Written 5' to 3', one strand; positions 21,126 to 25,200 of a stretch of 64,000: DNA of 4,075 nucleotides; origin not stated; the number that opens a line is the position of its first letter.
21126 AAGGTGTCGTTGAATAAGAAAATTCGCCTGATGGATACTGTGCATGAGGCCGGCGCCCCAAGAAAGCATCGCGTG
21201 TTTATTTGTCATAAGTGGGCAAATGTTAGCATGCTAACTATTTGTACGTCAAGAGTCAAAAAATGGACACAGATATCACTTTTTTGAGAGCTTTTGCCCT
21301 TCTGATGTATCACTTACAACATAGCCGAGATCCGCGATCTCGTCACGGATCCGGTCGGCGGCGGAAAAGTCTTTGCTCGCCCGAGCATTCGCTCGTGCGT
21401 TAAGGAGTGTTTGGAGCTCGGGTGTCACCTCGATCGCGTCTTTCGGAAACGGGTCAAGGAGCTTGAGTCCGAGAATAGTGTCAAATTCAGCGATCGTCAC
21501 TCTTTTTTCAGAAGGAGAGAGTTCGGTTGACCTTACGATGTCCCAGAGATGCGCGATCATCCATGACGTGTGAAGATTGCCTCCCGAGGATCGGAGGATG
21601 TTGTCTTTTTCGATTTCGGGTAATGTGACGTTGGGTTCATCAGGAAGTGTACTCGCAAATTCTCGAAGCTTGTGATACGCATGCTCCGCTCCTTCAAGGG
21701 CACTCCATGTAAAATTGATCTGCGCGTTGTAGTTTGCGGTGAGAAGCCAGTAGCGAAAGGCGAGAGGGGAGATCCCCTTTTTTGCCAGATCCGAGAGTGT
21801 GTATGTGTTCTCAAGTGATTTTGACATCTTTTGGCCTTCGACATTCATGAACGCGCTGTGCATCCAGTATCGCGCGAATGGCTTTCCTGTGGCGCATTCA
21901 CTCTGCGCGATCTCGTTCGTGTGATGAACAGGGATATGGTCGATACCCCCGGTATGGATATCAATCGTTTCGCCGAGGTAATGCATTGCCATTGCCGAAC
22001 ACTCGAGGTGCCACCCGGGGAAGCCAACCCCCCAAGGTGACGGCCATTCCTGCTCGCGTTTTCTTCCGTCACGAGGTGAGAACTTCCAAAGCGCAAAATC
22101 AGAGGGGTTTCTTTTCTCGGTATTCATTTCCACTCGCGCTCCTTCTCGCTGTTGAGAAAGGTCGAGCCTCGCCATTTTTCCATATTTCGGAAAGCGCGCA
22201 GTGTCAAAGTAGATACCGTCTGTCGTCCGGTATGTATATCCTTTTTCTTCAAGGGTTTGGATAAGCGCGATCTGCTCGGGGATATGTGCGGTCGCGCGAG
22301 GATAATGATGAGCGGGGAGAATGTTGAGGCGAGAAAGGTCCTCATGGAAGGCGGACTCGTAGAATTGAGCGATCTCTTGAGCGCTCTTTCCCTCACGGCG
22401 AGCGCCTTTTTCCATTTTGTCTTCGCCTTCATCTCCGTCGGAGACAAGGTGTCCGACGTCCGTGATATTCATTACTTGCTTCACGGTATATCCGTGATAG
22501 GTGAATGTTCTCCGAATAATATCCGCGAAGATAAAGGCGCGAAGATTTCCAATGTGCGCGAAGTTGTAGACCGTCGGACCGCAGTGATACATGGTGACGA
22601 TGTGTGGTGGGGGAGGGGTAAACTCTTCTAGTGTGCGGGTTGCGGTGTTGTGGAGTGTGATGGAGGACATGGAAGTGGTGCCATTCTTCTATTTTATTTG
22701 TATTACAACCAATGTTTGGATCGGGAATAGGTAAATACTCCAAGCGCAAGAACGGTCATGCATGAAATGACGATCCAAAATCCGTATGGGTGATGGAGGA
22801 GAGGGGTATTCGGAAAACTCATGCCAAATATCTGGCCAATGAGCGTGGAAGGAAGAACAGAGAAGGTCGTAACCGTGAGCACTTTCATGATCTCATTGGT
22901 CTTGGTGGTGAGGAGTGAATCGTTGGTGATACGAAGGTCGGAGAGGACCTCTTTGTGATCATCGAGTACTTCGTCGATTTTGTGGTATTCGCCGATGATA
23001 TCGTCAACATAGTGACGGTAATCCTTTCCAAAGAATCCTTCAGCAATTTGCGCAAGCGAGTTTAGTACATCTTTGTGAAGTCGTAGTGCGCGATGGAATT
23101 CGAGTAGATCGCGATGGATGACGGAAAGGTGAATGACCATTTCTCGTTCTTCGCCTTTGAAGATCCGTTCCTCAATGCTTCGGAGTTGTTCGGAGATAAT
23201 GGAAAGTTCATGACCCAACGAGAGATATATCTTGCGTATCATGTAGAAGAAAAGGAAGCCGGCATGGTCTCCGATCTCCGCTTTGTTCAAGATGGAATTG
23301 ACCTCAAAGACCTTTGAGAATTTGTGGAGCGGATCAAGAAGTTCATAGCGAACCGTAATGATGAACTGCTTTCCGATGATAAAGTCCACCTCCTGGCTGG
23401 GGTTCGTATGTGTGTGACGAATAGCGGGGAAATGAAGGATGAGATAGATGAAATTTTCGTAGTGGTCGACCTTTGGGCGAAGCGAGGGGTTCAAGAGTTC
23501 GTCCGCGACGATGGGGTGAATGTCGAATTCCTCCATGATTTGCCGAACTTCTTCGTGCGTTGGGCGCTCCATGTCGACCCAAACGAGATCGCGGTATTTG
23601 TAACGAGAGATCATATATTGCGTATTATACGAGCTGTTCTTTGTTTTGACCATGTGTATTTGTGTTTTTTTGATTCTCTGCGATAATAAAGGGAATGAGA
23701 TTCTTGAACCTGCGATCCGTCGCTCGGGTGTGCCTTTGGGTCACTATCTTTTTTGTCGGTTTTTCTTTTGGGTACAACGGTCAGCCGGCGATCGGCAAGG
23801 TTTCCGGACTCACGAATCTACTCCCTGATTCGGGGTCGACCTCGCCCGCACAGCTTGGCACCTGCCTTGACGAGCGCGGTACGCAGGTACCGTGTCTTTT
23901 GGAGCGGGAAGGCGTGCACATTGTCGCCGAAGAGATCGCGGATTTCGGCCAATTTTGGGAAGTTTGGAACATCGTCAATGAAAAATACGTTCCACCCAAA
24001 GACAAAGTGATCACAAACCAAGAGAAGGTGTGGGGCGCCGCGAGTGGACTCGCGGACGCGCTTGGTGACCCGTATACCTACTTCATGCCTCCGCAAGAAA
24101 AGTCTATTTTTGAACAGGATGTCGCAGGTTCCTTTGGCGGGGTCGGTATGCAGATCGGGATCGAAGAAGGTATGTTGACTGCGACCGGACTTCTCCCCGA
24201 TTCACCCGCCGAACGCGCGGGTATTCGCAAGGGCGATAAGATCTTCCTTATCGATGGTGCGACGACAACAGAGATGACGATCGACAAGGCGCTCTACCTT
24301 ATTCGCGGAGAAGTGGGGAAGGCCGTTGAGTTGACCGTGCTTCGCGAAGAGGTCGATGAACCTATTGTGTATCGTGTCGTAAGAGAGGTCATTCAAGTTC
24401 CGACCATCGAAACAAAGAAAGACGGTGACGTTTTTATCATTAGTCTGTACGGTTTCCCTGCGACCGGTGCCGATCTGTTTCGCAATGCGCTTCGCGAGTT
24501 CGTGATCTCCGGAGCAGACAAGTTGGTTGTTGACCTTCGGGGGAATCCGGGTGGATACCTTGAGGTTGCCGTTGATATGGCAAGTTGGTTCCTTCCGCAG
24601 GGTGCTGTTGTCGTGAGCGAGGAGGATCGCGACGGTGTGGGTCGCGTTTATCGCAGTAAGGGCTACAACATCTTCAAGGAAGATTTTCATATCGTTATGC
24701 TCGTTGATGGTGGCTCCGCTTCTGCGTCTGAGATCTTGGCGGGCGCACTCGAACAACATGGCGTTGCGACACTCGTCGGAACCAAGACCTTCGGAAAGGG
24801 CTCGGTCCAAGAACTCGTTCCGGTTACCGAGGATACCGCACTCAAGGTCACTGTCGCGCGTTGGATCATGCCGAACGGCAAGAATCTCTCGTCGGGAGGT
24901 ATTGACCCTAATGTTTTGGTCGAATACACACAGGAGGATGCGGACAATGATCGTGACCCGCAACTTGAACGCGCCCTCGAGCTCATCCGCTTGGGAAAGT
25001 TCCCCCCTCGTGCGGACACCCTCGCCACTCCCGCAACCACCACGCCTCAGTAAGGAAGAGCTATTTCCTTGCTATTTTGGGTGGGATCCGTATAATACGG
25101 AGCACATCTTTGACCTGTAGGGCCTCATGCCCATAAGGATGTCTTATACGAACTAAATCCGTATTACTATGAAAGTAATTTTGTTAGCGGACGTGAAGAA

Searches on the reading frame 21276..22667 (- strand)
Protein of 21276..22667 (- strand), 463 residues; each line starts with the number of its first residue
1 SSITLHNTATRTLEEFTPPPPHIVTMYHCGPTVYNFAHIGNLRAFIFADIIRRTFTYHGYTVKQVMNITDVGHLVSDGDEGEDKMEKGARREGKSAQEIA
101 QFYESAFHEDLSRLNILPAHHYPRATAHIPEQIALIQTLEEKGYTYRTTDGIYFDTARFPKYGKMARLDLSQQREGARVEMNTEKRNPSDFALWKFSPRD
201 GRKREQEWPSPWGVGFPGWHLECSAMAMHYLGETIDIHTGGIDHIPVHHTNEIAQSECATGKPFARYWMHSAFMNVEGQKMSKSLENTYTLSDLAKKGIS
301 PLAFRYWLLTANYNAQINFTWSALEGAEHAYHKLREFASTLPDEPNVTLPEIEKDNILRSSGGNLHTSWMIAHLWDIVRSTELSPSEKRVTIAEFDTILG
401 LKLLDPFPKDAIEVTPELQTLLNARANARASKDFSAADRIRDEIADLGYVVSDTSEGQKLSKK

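Call 76: search_protein_families(library=pfam, proteins=[window:21276-22667:-], max_evalue=0.00001)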
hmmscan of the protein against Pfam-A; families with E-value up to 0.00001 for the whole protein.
window:21276-22667:- (463 aa): 5 families
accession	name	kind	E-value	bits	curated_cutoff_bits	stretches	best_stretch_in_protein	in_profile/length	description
PF01406.26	tRNA-synt_1e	-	5.7e-98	328.4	27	1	22-327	8-299/301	tRNA synthetases class I (C) catalytic domain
PF09334.17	tRNA-synt_1g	-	9.4e-13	48.1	20.1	0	35-157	12-125/391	tRNA synthetases class I (M)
PF23493.1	CysS_C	-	1.3e-10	41.6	23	1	414-458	4-48/51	Cysteinyl-tRNA ligase anticodon binding domain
PF00133.28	tRNA-synt_1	-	1.9e-09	37.2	22.7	1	230-319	331-413/414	tRNA synthetases class I (I, L, M and V)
PF01921.24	tRNA-synt_1f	-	9.6e-06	25.2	27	0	227-338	227-339/360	tRNA synthetases class I (K)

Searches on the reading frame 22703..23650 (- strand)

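Call 76: search_protein_families(library=pfam, proteins=[window:22703-23650:-], max_evalue=0.00001)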
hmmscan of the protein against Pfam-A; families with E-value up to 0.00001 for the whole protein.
window:22703-23650:- (315 aa): 1 family
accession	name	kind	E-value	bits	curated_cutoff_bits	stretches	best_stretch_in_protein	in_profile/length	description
PF01544.23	CorA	-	1.7e-52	179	27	1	21-308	3-289/292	CorA-like Mg2+ transporter protein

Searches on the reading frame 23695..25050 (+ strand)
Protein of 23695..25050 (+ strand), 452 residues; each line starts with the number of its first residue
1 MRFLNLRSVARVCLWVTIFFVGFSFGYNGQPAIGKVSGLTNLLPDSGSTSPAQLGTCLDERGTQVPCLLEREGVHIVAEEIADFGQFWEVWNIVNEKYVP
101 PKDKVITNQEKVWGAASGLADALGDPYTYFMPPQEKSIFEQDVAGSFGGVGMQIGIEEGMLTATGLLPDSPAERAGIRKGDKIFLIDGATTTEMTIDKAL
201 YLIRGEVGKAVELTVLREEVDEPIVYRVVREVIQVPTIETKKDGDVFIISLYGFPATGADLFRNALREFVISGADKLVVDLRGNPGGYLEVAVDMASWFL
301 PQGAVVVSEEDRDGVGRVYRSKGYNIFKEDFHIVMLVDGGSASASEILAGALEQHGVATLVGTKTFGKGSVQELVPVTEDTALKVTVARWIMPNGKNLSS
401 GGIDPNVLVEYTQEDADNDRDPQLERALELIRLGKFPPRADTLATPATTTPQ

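Call 76: search_protein_families(library=pfam, proteins=[window:23695-25050:+], max_evalue=0.00001)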
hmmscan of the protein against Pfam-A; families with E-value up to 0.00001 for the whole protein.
window:23695-25050:+ (452 aa): 4 families
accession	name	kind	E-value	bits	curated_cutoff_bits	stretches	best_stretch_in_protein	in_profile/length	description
PF03572.23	Peptidase_S41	-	2e-42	145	24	1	248-408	4-164/165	Peptidase family S41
PF17820.7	PDZ_6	-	6.1e-12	45.5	27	1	166-217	5-54/54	PDZ domain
PF00595.29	PDZ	-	1.9e-07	31.8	23.2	1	149-215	11-80/81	PDZ domain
PF13180.12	PDZ_2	-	1.3e-06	29.1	27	1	167-221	20-73/80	PDZ domain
